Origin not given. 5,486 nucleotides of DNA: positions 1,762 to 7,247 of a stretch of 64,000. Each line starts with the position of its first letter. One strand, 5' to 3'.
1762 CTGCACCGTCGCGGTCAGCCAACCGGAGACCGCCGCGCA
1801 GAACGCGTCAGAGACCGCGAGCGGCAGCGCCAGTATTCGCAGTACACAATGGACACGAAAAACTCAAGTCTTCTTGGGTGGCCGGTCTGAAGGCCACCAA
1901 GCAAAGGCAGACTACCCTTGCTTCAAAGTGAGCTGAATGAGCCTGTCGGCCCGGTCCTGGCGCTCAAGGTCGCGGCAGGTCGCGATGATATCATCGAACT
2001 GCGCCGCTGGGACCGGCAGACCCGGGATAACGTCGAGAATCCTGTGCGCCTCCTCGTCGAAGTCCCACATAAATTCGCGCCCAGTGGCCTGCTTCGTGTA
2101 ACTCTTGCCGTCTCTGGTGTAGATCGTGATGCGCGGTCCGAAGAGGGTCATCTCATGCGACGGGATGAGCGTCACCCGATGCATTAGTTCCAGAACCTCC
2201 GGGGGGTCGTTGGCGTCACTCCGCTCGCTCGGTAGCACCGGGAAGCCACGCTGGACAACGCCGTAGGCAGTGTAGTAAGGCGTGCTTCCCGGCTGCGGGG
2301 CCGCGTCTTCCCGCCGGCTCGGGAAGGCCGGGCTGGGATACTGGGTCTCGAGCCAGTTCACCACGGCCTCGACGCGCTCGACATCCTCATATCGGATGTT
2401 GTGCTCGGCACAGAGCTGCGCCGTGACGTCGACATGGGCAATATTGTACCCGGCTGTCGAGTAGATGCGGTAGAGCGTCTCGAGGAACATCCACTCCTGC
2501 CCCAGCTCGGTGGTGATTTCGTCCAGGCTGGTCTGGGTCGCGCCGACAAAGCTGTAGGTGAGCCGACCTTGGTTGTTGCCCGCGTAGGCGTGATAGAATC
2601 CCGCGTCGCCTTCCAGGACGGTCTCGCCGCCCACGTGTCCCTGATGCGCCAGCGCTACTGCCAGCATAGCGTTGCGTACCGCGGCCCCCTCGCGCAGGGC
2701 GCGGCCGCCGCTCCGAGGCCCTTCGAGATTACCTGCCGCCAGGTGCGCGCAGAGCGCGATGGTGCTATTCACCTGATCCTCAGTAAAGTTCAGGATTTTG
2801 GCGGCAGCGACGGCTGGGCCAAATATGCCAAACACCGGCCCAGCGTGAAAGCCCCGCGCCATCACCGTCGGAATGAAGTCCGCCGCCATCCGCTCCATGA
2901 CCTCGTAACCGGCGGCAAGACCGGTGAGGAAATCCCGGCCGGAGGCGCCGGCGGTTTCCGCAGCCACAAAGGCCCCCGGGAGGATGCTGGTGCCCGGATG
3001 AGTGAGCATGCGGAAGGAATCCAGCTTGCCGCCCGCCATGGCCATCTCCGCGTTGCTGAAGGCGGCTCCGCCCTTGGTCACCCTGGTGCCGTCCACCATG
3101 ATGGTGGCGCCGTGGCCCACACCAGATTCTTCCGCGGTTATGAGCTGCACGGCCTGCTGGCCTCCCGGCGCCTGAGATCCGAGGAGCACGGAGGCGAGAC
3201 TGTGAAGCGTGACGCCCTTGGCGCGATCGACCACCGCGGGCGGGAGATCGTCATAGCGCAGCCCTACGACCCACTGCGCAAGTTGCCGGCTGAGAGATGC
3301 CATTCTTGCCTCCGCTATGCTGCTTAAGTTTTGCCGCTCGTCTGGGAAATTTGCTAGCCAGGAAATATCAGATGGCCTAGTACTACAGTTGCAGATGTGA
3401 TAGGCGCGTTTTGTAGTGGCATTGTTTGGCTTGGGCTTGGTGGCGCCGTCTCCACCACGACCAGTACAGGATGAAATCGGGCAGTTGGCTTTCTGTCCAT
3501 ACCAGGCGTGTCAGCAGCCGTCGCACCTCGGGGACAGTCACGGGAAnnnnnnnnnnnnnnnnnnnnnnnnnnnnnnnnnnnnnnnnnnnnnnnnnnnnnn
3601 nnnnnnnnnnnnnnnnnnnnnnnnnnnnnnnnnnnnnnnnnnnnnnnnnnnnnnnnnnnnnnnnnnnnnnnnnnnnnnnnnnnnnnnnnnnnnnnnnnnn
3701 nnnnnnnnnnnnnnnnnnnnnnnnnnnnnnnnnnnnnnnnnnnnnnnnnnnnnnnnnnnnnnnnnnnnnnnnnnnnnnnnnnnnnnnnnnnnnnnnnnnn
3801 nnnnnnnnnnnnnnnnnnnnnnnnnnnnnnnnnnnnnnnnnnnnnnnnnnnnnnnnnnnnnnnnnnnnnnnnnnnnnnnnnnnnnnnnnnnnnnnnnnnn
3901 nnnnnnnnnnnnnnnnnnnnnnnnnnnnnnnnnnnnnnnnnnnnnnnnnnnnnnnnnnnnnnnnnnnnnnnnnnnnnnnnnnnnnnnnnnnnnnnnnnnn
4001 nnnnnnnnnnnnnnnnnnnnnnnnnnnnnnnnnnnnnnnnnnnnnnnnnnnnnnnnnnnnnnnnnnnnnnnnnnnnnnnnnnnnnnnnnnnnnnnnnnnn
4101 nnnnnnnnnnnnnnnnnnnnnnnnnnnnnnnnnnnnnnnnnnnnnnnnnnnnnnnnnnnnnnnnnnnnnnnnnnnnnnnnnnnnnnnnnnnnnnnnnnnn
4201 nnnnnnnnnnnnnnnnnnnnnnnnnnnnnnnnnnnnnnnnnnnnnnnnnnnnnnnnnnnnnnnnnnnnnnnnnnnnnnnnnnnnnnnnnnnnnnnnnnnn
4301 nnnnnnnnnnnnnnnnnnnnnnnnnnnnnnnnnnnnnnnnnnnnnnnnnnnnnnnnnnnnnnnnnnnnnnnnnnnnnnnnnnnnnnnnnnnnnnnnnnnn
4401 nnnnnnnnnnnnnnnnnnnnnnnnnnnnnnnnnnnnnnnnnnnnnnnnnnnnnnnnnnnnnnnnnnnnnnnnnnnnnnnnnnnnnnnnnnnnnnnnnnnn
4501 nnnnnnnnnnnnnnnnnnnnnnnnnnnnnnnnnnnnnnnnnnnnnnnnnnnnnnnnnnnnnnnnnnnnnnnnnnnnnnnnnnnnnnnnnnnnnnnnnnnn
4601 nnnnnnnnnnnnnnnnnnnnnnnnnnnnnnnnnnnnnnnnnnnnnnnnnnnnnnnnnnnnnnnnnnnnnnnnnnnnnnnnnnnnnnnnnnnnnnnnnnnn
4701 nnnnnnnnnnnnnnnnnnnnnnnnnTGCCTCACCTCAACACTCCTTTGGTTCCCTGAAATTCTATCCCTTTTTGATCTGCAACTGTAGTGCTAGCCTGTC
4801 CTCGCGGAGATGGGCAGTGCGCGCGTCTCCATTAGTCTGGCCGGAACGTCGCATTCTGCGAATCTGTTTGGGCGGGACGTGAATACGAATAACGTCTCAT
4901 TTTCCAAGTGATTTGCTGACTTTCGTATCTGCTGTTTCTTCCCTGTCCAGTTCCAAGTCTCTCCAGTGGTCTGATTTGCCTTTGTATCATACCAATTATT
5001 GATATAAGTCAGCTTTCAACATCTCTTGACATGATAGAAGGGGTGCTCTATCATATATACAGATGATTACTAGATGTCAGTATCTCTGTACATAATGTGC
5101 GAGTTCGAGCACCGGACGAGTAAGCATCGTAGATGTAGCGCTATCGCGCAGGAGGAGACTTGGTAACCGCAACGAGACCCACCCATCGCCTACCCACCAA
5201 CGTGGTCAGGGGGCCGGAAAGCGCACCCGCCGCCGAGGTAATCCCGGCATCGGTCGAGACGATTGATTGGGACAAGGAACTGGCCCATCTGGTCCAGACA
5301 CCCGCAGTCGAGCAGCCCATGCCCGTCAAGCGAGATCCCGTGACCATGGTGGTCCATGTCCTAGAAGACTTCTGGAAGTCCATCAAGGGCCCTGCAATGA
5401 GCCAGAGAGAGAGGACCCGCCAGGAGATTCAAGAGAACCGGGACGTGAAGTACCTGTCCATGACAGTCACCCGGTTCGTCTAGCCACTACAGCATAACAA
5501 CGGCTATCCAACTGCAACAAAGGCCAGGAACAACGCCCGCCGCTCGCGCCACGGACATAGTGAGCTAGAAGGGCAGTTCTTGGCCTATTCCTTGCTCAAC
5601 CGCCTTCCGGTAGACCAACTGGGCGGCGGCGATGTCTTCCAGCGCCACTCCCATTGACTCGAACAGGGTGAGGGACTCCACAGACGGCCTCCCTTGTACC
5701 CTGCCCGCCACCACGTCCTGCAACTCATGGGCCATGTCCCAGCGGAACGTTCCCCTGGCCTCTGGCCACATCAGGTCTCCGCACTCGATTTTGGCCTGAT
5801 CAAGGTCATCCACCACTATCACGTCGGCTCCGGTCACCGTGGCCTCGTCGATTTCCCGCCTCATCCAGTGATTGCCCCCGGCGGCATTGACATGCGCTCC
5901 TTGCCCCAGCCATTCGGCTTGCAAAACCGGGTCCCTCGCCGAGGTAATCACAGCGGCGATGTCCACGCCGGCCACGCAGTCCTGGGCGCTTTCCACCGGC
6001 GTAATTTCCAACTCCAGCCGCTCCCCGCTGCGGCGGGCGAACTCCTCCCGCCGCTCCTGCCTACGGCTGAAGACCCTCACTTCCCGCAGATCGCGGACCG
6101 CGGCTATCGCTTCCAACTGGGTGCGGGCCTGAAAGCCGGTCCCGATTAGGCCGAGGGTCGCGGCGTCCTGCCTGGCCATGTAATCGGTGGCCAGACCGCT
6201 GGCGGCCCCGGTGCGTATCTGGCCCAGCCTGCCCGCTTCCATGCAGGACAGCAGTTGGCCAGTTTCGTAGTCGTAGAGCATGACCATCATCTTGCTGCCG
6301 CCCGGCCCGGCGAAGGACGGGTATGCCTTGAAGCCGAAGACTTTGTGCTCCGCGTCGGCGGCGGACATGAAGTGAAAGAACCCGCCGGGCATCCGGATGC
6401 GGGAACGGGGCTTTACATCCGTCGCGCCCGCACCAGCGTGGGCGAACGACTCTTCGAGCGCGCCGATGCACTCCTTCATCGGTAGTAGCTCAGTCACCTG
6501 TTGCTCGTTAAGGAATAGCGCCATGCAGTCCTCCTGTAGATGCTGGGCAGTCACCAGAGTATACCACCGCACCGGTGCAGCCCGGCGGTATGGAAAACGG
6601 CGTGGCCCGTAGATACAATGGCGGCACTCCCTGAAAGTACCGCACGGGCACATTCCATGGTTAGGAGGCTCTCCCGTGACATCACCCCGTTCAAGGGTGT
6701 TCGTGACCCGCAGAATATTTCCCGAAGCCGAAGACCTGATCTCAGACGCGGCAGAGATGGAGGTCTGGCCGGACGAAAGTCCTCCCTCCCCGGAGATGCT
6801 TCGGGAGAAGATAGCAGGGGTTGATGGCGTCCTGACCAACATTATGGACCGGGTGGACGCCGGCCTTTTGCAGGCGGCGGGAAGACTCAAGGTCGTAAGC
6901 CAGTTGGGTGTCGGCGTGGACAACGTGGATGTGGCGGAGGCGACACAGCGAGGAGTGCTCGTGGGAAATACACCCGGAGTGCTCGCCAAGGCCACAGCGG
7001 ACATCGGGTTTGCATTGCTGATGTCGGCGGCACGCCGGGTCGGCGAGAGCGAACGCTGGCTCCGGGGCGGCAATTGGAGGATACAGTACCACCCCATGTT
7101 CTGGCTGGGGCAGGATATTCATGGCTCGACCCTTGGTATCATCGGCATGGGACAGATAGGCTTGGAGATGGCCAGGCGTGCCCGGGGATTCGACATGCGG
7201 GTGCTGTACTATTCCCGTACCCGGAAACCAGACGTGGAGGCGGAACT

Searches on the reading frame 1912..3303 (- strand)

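Call 15: search_protein_families(library=pfam, proteins=[window:1912-3303:-], max_evalue=0.001)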
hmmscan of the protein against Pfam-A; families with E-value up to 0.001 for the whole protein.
window:1912-3303:- (463 aa): 2 families
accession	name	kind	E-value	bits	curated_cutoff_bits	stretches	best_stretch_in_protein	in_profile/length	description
PF03972.19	MmgE_PrpD_N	-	3.1e-42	144.9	32.1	1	6-245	1-240/244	MmgE/PrpD N-terminal domain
PF19305.4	MmgE_PrpD_C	-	2e-05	24.9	32.1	1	284-401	4-123/173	MmgE/PrpD C-terminal domain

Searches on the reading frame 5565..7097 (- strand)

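Call 15: search_protein_families(library=pfam, proteins=[window:5565-7097:-], max_evalue=0.001)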
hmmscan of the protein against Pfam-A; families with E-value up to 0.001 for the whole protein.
window:5565-7097:- (510 aa): 2 families
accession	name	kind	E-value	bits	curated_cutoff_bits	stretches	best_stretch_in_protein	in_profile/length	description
PF02423.21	OCD_Mu_crystall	-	1.6e-64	218.3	24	1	195-501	5-312/314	Ornithine cyclodeaminase/mu-crystallin family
PF01488.26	Shikimate_DH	-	1.4e-06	28.8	24.3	1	303-432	3-135/138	Shikimate / quinate 5-dehydrogenase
